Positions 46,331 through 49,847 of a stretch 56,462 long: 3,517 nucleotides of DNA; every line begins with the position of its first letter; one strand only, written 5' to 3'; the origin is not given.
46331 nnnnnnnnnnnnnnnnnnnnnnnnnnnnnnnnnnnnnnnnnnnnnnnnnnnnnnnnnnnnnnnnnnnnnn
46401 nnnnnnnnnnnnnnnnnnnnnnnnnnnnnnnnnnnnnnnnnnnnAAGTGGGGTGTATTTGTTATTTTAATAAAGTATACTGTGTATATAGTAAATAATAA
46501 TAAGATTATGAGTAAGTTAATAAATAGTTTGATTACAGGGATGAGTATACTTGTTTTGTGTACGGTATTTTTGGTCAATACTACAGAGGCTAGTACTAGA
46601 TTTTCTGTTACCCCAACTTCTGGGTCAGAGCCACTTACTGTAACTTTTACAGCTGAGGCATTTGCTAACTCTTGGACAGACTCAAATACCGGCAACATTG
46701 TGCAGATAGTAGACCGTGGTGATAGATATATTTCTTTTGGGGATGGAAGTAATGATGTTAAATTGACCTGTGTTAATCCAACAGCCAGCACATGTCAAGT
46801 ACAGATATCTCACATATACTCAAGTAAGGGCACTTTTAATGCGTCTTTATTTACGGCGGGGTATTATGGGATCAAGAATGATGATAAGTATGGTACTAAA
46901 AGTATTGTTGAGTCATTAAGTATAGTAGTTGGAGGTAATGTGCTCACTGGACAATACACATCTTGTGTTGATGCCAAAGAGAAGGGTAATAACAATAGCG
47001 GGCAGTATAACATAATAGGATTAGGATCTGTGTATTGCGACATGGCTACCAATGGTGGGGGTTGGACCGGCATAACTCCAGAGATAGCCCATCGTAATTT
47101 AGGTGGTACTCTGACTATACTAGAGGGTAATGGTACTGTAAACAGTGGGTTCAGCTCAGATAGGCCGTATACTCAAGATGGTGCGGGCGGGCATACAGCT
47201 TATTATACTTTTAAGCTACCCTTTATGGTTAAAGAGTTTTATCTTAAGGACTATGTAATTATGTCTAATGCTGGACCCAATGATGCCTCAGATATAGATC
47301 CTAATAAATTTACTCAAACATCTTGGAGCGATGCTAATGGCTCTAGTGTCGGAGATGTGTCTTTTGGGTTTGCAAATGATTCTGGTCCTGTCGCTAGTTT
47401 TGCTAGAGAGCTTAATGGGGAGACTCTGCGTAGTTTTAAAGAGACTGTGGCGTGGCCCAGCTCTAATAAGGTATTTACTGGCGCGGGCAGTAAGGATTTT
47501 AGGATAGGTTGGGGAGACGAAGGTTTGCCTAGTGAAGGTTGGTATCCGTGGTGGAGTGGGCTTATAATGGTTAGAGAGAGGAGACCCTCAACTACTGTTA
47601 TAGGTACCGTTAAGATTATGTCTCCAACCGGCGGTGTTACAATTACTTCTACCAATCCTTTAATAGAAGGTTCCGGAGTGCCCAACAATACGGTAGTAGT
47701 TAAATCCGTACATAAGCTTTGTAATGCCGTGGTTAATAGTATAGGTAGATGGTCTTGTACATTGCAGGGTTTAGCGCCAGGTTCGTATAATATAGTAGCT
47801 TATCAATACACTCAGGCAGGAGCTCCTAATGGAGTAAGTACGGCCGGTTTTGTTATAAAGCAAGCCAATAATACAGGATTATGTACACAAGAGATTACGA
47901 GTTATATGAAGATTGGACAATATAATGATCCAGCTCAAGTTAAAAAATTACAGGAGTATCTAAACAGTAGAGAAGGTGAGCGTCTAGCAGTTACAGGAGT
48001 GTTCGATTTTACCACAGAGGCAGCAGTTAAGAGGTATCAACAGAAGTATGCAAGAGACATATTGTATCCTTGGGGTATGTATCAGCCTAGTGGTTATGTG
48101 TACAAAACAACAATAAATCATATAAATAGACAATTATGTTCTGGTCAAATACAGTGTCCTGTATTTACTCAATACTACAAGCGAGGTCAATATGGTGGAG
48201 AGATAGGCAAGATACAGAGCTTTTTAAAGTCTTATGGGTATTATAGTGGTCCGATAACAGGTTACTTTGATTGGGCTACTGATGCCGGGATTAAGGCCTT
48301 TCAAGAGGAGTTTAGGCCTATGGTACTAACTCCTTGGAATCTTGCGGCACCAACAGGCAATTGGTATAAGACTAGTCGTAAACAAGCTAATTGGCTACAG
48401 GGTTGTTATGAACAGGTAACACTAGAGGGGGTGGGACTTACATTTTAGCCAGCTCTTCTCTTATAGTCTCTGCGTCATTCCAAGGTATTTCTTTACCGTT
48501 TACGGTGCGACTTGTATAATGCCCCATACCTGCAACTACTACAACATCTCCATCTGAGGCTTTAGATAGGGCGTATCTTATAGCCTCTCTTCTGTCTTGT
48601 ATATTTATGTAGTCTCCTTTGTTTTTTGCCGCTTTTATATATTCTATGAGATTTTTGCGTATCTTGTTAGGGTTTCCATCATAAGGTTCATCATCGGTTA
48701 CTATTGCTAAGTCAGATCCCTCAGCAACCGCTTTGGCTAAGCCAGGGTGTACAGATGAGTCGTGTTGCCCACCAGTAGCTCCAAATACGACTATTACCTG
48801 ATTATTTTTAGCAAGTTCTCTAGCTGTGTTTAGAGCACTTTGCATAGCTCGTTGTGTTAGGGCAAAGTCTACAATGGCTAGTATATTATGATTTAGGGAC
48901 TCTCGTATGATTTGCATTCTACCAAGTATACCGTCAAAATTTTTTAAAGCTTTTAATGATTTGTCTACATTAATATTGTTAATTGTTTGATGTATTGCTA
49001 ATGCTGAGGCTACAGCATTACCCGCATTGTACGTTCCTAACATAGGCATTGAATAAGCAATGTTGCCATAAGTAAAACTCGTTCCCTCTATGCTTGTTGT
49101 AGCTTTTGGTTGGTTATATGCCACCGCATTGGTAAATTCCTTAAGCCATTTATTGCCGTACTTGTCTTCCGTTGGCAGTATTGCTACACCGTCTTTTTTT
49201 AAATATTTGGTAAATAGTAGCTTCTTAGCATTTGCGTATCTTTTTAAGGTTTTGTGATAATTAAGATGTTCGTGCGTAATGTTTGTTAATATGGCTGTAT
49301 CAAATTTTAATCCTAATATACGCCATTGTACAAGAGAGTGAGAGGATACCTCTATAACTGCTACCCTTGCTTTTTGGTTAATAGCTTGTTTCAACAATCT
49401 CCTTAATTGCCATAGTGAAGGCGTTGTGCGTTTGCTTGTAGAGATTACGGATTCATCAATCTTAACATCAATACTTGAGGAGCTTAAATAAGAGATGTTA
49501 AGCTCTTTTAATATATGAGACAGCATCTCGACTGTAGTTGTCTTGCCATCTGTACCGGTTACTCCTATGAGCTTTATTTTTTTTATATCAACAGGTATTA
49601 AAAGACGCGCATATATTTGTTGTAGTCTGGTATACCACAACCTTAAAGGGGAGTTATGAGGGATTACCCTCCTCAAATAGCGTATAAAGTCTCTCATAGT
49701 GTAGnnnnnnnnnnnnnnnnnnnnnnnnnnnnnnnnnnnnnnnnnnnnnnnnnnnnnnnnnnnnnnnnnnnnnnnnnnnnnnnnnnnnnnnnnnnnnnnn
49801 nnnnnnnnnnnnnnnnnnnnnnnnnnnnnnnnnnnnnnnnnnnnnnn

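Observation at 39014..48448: Locus of secreted cell-wall-active and adhesin-like proteins sharing one Cys-bounded module, wrapped around tRNA-Lys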

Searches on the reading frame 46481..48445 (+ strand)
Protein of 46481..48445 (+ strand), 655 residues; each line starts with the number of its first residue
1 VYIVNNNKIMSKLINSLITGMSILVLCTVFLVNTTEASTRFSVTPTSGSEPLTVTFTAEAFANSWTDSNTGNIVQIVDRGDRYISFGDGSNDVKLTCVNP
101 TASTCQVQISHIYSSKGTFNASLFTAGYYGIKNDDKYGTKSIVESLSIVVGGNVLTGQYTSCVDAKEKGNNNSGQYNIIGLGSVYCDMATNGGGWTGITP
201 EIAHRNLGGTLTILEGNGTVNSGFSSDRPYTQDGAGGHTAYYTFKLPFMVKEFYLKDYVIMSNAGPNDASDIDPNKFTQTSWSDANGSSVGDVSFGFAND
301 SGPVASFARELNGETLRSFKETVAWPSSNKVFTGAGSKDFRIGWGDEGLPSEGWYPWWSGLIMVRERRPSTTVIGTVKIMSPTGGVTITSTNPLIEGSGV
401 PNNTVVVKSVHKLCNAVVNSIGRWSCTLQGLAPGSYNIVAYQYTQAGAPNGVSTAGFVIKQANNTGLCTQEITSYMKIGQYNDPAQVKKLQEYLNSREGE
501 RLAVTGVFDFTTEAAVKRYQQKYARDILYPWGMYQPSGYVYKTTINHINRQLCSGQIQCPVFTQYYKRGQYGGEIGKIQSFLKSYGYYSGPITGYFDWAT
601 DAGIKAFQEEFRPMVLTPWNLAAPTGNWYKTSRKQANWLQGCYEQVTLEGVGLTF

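Call 3: search_protein_families(library=pfam, proteins=[window:46481-48445:+], max_evalue=1)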
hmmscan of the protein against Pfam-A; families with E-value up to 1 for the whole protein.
window:46481-48445:+ (655 aa): 7 families
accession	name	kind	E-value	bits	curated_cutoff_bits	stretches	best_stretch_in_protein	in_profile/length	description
PF01471.23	PG_binding_1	-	7.2e-19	68.2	23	2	572-612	2-42/57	Putative peptidoglycan binding domain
PF00147.23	Fibrinogen_C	-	0.00013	22.3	22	1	160-198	3-46/221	Fibrinogen beta and gamma chains, C-terminal globular domain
PF19077.6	Big_13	-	0.00039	21.3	27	1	389-458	25-99/102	Bacterial Ig-like domain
PF08823.16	PG_binding_2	-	0.0085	16.8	21.1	1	574-609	17-52/74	Putative peptidoglycan binding domain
PF00801.26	PKD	-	0.031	14.7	23.5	1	42-123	5-63/80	PKD domain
PF17936.7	Big_6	-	0.066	13.9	27.6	1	386-432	8-56/83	Bacterial Ig domain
PF25709.1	crAss_PVA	-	0.14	12.6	27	1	504-558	40-94/105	Portal vertex auxiliary protein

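Call 9: search_protein_families(library=ncbifam, proteins=[window:46481-48445:+], max_evalue=1)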
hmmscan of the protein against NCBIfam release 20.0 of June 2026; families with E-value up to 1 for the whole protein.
window:46481-48445:+ (655 aa): 6 families
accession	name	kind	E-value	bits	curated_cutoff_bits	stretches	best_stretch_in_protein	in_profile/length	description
TIGR02869.1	spore_SleB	equivalog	6.3e-10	39.3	236.5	1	563-611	4-52/201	spore cortex-lytic enzyme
TIGR03979.1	His_Ser_Rich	equivalog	1.4e-06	28.4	121.65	1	575-610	134-169/190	His-Xaa-Ser repeat protein HxsA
NF040941.1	GGGWT_bact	domain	1.7e-06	27.9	30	1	161-196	1-44/46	fibrinogen-like YCDxxxxGGGW domain-containing protein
NF052377.1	lmo1851_S41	exception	0.0001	21.1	725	1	564-610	382-428/468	lmo1851 family serine protease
NF033510.3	Ca_tandemer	repeat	0.00095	19.5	50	1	390-448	30-94/96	Ca2+-stabilized repeat-containing adhesin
TIGR01337.1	apcB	equivalog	0.13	12.2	228.15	1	471-543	7-75/167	allophycocyanin subunit beta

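Call 78: search_protein_families(library=padloc, proteins=[window:46481-48445:+], max_evalue=0.01)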
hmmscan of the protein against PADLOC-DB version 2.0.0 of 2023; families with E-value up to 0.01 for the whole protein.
window:46481-48445:+ (655 aa): 0 families

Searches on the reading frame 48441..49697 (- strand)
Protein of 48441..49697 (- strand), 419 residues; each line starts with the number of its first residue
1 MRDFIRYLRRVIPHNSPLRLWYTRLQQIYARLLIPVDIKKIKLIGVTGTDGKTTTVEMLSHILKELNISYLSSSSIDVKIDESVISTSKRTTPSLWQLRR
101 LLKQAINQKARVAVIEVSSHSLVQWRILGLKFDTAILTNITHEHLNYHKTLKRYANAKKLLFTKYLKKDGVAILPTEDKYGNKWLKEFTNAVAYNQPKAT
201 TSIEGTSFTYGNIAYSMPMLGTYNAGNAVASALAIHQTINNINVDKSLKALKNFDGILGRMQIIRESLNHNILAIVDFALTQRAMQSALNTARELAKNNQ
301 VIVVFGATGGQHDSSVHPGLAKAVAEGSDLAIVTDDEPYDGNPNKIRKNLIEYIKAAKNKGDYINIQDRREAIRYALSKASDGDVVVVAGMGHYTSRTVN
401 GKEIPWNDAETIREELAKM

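Call 36: search_protein_families(library=pfam, proteins=[window:48441-49697:-], max_evalue=0.001)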
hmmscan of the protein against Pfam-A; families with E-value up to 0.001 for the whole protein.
window:48441-49697:- (419 aa): 2 families
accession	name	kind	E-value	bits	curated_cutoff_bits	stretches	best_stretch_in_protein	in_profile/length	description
PF08245.18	Mur_ligase_M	-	7.3e-41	140.8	24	1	46-234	1-199/200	Mur ligase middle domain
PF02875.26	Mur_ligase_C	-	1.8e-21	77.7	28.4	1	259-391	1-126/127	Mur ligase, glutamate ligase domain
